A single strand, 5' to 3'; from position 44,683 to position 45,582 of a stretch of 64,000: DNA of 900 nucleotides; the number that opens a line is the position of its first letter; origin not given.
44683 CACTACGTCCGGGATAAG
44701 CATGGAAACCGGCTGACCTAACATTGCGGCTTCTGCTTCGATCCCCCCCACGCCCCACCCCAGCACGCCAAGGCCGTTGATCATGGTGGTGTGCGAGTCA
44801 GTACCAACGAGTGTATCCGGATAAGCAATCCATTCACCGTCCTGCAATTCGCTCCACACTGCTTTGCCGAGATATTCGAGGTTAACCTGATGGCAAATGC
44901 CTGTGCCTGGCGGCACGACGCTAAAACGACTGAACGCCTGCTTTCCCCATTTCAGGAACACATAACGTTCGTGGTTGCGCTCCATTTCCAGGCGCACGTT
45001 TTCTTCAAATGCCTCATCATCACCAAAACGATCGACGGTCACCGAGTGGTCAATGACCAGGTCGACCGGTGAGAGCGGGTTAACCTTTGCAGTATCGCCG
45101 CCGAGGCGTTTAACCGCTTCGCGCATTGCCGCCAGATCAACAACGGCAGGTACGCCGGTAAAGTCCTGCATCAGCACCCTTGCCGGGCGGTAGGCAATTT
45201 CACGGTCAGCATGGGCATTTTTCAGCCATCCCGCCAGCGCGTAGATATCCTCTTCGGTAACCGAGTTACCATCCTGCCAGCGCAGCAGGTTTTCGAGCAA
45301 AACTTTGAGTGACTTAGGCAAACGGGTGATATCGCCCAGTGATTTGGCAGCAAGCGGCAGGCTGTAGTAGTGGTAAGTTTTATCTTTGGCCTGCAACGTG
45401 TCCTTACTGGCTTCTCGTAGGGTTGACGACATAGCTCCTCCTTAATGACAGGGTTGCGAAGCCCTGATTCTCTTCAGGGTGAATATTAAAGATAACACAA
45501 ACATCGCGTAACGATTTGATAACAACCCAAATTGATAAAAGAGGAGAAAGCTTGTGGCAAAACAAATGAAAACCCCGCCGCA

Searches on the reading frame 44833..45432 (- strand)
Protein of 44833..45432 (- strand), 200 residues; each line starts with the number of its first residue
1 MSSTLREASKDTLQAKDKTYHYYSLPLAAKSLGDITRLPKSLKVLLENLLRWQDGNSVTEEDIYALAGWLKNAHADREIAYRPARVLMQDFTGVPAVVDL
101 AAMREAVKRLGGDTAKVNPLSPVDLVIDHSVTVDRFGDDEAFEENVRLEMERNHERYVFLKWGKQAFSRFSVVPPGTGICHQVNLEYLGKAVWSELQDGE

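Call 24: find_related_loci(query=window:44833-45432:-, collection=genome_contigs, flank=2500)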
Query window:44833-45432:- (200 aa) in genome_contigs; peptide patterns used: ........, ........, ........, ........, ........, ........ (x = any residue, [..] = any of these).
600 stretches matched a pattern (row limit reached: there are more); 591 encode a relative of the query (tblastn E <= 1e-3); the best 80 are kept; 80 distinct loci.
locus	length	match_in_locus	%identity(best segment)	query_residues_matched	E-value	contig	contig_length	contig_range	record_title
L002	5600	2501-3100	96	1-200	9e-130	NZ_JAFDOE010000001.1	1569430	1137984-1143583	Citrobacter sp. FP75 contig1, whole genome shotgun sequence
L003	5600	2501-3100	94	1-200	7e-129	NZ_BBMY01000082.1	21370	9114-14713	Escherichia albertii NBRC 107761 = DSM 17582 strain NBRC 107761, whole genome shotgun sequence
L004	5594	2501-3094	93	1-198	5e-127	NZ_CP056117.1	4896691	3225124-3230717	Enterobacter cloacae strain DSM 26481 chromosome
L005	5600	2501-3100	93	1-200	1e-126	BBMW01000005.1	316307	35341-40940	Citrobacter werkmanii NBRC 105721 DNA, contig: CIWKM05, whole genome shotgun sequence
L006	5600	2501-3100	93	1-200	3e-126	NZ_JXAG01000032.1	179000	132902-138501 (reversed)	Enterobacter sp. Bisph1 contig032, whole genome shotgun sequence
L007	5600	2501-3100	92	1-200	2e-125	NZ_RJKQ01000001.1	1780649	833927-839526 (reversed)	Enterobacter sp. BIGb0383 Ga0304806_101, whole genome shotgun sequence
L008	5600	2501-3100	91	1-200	1e-124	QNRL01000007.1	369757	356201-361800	Pseudocitrobacter faecalis strain DSM 27453 Ga0244571_107, whole genome shotgun sequence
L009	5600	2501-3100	90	1-200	3e-122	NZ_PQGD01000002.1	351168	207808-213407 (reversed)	Superficieibacter electus strain BP-1 NODE_2_length_351168_cov_32.8918, whole genome shotgun sequence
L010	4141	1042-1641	90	1-200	9e-123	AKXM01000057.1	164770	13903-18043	Enterobacter sp. Ag1 Contig59, whole genome shotgun sequence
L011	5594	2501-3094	76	3-200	3e-103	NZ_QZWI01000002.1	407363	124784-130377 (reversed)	Rahnella bruchi strain DSM 27398 contig_0002, whole genome shotgun sequence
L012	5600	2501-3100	78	1-200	8e-103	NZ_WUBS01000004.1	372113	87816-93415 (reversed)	Acerihabitans arboris strain SAP-6 contig4, whole genome shotgun sequence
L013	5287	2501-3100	75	1-200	1e-101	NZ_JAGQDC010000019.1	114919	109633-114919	Serratia silvae strain Arafor3 NODE_19_covk_46.183800_covr_96.45710, whole genome shotgun sequence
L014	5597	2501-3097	73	1-199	3e-100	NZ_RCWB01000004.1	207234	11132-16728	Photorhabdus caribbeanensis strain HG29 scaffold_0004, whole genome shotgun sequence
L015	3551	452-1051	75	1-200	6e-100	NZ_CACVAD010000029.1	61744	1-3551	Yersinia artesiana strain IP42281, whole genome shotgun sequence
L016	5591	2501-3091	74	1-197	4e-99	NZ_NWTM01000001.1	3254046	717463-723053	Pectobacterium zantedeschiae strain 9M scaffold_01, whole genome shotgun sequence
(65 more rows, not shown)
